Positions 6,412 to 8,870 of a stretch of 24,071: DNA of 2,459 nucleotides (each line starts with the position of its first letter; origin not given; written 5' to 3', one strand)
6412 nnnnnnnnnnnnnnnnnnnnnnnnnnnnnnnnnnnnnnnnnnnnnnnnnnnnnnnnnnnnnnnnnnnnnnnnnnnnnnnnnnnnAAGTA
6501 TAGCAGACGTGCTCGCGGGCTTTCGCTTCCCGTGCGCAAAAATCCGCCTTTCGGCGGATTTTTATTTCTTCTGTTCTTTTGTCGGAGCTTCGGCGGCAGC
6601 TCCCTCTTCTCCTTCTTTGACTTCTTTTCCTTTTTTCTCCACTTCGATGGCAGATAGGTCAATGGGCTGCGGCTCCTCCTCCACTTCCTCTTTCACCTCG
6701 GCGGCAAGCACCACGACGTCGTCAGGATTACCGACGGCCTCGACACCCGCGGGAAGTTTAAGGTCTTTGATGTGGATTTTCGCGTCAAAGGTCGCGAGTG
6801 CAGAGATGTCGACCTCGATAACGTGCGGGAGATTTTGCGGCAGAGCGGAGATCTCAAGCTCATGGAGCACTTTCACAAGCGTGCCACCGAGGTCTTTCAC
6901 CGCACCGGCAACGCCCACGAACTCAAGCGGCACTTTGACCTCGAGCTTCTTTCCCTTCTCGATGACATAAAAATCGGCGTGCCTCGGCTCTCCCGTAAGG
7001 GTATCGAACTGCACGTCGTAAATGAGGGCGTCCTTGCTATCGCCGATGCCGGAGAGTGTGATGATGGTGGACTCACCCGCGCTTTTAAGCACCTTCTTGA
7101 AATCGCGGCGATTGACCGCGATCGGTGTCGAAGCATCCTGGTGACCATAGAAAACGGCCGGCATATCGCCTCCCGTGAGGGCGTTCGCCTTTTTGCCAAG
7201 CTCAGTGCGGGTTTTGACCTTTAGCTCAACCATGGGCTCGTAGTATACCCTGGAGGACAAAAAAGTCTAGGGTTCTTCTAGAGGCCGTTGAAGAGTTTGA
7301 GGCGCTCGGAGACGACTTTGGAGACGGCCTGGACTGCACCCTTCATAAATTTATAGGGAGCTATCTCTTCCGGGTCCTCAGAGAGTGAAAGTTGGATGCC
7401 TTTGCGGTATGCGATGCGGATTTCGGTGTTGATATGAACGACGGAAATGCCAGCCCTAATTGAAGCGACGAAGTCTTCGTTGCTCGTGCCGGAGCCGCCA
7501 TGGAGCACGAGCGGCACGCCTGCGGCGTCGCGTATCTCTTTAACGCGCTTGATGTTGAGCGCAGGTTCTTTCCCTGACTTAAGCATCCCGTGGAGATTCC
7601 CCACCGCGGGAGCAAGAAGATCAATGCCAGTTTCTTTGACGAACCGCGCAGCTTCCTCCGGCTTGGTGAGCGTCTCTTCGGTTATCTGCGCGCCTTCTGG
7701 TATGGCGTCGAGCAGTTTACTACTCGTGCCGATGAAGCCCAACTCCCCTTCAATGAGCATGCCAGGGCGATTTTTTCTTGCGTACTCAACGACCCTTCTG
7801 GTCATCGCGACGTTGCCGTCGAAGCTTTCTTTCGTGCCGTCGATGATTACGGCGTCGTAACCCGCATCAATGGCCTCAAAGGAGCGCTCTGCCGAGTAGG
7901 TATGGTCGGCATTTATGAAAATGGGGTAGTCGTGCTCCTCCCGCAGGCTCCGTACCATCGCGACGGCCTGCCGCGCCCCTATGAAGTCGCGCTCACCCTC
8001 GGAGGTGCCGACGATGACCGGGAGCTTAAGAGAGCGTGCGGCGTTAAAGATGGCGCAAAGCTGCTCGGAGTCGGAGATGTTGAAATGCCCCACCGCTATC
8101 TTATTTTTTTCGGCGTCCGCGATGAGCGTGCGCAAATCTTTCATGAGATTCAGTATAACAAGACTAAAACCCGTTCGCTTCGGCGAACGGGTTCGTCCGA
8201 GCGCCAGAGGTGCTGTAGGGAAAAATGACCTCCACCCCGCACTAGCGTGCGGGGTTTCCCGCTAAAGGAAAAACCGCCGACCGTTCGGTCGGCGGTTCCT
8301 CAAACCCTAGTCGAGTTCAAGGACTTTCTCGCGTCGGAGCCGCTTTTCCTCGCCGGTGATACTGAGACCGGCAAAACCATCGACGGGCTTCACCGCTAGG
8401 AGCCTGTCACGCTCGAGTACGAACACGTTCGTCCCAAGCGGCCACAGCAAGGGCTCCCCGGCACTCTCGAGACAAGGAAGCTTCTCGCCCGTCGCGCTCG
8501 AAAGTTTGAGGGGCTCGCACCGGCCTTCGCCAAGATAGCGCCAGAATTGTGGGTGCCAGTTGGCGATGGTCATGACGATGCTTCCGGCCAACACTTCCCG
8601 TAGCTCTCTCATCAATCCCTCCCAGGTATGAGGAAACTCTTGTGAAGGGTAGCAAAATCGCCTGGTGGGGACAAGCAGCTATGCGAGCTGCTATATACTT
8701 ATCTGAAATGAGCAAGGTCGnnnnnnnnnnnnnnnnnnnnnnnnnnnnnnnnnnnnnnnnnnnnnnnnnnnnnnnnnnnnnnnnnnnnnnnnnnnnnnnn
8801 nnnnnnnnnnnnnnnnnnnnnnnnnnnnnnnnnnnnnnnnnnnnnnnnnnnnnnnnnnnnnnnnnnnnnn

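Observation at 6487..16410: Recurrent TATACT box 6-8 nt upstream of ATG starts: signature of leaderless mRNAs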

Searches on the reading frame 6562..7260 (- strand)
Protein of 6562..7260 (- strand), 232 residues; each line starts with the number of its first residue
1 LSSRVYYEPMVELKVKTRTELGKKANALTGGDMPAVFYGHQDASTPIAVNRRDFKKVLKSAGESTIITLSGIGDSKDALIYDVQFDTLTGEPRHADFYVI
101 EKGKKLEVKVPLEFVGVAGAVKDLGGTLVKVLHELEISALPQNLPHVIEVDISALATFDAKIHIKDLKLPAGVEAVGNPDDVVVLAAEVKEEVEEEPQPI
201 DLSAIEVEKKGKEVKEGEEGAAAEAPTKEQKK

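Call 5: search_protein_families(library=pfam, proteins=[window:6562-7260:-])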
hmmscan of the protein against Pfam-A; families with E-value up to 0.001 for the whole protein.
window:6562-7260:- (232 aa): 2 families
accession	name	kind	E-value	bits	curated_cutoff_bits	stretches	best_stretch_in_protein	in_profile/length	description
PF14693.11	Ribosomal_TL5_C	-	1.3e-21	77.2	27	1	105-185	1-79/84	Ribosomal protein TL5, C-terminal domain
PF01386.24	Ribosomal_L25p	-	4.2e-16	59.6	23.6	1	13-97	1-82/82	Ribosomal L25p family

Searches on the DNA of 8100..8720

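Call 68: search_rna_families(source=window, start=8100, end=8720, threshold=evalue, max_evalue=1)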
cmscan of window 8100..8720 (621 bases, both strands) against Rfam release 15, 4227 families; matches with E-value up to 1: 5.
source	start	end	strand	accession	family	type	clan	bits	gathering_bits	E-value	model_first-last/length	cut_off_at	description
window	8212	8328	-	RF00062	HgcC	Gene;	-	32.1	50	1.3e-05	1-130/130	no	HgcC family RNA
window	8236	8352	+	RF02869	ncS025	Gene; sRNA;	-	23.6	46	0.065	1-85/85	no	Burkholderia sRNA 25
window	8266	8391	-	RF02378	SurC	Gene; sRNA;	-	20.2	80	0.19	1-161/161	no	SurC sRNA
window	8268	8301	-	RF02744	Rev39_5p_UTR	Cis-reg;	-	17.9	88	0.0047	194-228/300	no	Soft rot Enterobacteriaceae Rev 39 5'UTR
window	8208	8258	-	RF01696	Chlorobi-1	Gene; sRNA;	-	16.6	50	0.089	1-67/67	no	Chlorobi-1 RNA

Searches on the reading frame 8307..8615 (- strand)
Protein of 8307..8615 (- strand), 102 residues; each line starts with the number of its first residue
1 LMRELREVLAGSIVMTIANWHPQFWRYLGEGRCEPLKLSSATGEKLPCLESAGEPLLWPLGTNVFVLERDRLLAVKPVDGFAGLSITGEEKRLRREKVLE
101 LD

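Call 6: search_protein_families(library=pfam, proteins=[window:8307-8615:-])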
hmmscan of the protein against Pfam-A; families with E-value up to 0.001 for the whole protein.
window:8307-8615:- (102 aa): 0 families

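Call 70: search_protein_families(library=pfam, proteins=[window:8307-8612:-], max_evalue=0.01)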
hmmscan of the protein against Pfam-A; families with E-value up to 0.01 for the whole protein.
window:8307-8612:- (101 aa): 0 families
